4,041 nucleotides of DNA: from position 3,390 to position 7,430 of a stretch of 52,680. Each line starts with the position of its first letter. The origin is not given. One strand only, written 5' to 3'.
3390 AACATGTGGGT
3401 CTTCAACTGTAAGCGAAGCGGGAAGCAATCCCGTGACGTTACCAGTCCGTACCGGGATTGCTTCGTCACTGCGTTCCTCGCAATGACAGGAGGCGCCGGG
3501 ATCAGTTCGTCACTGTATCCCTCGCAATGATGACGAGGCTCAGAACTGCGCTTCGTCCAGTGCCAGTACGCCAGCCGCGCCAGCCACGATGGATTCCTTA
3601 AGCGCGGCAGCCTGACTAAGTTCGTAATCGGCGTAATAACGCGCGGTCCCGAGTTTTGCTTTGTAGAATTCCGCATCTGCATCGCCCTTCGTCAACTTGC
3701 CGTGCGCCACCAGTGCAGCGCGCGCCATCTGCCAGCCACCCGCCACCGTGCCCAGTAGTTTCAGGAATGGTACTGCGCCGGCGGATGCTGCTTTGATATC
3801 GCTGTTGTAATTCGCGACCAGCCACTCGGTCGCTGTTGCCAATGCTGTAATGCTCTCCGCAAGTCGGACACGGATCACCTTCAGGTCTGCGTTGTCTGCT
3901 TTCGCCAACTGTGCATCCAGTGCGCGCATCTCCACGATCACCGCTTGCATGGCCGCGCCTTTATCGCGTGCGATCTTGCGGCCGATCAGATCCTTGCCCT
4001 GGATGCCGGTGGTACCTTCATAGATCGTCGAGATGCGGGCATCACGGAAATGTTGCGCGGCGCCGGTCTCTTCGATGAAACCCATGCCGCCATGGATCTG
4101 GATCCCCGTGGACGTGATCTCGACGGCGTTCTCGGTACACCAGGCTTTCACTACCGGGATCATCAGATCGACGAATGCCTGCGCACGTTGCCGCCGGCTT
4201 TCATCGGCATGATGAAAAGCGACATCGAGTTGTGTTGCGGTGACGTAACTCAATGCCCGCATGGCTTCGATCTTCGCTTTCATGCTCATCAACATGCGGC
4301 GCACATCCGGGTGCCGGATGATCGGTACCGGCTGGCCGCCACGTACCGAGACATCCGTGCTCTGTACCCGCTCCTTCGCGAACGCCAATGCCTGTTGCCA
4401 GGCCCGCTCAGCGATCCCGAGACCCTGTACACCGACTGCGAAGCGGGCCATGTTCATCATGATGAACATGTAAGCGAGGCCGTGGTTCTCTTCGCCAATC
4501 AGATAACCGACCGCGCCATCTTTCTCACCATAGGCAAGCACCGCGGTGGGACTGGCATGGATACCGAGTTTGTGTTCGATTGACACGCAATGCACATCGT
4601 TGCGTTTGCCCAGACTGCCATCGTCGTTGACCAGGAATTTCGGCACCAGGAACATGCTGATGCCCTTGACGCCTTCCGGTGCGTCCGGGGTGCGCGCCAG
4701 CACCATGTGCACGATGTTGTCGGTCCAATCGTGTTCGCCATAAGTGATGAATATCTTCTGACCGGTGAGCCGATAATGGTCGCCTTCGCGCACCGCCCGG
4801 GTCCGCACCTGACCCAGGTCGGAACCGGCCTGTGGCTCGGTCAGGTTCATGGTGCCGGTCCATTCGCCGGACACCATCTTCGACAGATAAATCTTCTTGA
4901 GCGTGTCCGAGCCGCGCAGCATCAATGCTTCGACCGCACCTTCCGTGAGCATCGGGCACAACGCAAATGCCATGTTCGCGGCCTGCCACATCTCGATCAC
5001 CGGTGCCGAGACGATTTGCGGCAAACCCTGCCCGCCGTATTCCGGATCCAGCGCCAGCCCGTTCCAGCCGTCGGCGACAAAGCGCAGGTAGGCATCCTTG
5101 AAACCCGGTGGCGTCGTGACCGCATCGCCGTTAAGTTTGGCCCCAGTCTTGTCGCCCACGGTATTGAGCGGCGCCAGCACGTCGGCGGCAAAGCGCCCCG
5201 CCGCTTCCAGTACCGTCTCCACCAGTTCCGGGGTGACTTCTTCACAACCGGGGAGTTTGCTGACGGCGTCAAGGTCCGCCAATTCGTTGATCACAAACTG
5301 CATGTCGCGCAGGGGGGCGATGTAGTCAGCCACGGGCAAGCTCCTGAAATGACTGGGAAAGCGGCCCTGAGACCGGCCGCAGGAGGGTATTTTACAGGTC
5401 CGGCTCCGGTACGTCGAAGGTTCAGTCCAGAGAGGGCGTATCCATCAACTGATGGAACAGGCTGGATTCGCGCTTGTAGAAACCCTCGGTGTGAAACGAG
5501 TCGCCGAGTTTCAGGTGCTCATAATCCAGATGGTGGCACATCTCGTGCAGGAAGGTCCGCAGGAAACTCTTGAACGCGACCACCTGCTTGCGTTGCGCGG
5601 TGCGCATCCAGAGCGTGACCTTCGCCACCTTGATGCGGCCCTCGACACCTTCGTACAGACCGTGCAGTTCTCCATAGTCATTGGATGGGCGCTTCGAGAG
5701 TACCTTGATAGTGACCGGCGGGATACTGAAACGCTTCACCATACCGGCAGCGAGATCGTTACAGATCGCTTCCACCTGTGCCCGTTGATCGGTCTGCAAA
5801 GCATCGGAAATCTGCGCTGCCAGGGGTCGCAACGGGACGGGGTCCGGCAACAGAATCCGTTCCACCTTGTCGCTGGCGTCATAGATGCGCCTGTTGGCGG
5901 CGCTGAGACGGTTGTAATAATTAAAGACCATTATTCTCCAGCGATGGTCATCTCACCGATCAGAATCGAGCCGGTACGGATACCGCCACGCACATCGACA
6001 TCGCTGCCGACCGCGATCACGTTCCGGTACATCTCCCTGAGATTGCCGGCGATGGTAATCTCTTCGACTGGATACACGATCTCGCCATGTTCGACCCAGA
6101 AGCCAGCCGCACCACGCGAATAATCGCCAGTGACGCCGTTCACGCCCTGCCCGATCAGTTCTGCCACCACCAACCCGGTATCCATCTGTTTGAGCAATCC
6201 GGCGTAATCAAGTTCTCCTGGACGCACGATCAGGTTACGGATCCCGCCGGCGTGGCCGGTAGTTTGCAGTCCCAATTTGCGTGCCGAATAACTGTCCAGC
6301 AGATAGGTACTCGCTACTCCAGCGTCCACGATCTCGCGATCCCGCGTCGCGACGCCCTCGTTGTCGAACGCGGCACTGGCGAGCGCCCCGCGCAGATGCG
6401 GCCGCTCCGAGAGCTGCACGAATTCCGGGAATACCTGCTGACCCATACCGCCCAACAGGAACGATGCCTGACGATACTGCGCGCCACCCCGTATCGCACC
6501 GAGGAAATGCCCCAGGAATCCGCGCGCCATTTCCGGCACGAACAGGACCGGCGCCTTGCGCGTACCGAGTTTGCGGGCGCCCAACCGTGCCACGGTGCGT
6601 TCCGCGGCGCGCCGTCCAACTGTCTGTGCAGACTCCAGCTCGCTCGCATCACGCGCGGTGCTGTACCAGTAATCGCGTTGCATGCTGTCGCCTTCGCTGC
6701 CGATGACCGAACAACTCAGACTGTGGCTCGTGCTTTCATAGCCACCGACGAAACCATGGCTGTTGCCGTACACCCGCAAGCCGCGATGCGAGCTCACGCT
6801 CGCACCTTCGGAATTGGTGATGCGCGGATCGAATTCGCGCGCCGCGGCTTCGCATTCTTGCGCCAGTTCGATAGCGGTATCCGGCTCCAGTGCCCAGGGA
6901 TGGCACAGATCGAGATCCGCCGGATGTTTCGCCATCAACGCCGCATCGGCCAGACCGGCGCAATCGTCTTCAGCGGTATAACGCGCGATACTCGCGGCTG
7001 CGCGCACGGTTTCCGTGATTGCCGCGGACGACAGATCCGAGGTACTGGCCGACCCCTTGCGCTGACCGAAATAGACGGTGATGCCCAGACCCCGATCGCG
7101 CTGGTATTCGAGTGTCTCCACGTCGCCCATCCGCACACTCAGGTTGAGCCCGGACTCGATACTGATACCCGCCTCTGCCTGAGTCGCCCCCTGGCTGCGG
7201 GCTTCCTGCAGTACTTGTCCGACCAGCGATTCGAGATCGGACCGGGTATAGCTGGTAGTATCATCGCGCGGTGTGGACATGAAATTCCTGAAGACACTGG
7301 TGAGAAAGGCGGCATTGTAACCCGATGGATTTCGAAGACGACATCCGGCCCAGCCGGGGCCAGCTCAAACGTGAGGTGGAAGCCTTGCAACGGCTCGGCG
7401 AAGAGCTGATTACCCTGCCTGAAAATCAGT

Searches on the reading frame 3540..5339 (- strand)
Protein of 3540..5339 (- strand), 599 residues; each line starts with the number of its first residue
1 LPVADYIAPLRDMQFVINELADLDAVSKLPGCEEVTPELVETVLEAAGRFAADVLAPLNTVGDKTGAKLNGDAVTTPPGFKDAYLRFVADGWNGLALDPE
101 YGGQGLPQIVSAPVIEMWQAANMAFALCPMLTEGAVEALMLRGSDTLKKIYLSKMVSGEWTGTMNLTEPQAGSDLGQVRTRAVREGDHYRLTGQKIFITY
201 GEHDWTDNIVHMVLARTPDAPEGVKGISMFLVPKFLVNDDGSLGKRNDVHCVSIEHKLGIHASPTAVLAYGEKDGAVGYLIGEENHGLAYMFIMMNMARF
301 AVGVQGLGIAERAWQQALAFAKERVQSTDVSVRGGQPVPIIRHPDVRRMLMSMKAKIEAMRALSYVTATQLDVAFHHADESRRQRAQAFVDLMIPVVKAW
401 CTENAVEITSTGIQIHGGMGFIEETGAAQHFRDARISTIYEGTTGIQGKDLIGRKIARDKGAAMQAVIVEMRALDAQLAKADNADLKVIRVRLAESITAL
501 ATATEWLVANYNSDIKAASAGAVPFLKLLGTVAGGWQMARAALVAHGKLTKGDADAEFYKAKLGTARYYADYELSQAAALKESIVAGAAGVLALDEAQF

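Call 34: search_protein_families(library=pfam, proteins=[window:3540-5339:-], max_evalue=0.00001)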
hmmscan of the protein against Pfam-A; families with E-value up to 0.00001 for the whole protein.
window:3540-5339:- (599 aa): 6 families
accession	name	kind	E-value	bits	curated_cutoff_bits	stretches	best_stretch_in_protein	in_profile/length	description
PF12806.12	Acyl-CoA_dh_C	-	4.2e-30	104.8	30.3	1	479-595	10-124/124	Acetyl-CoA dehydrogenase C-terminal like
PF00441.29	Acyl-CoA_dh_1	-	4e-26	92.4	22.4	1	285-449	1-143/150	Acyl-CoA dehydrogenase, C-terminal domain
PF02770.24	Acyl-CoA_dh_M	-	2.2e-12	47.4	33.3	1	164-265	2-89/97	Acyl-CoA dehydrogenase, middle domain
PF02771.21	Acyl-CoA_dh_N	-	1.3e-09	38.8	22.9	1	43-159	7-113/113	Acyl-CoA dehydrogenase, N-terminal domain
PF08028.16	Acyl-CoA_dh_2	-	4.7e-09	37.1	22.7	1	302-443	3-132/134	Acyl-CoA dehydrogenase, C-terminal domain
PF22924.1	ACOX_C_alpha1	-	6e-08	33.1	27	1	295-444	4-157/169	Acyl-CoA oxidase, C-alpha1 domain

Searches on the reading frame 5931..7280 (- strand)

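Call 34: search_protein_families(library=pfam, proteins=[window:5931-7280:-], max_evalue=0.00001)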
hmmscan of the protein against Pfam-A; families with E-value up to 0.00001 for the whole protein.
window:5931-7280:- (449 aa): 3 families
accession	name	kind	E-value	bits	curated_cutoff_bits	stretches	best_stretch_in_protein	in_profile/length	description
PF19289.4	PmbA_TldD_3rd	-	2.4e-68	230.1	22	1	240-448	1-220/220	PmbA/TldA metallopeptidase C-terminal domain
PF19290.4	PmbA_TldD_2nd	-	1.1e-25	90.6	20.9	1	127-233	2-109/109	PmbA/TldA metallopeptidase central domain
PF01523.21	PmbA_TldD_1st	-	4.6e-13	49.5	20.9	1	35-99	1-65/65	PmbA/TldA metallopeptidase domain 1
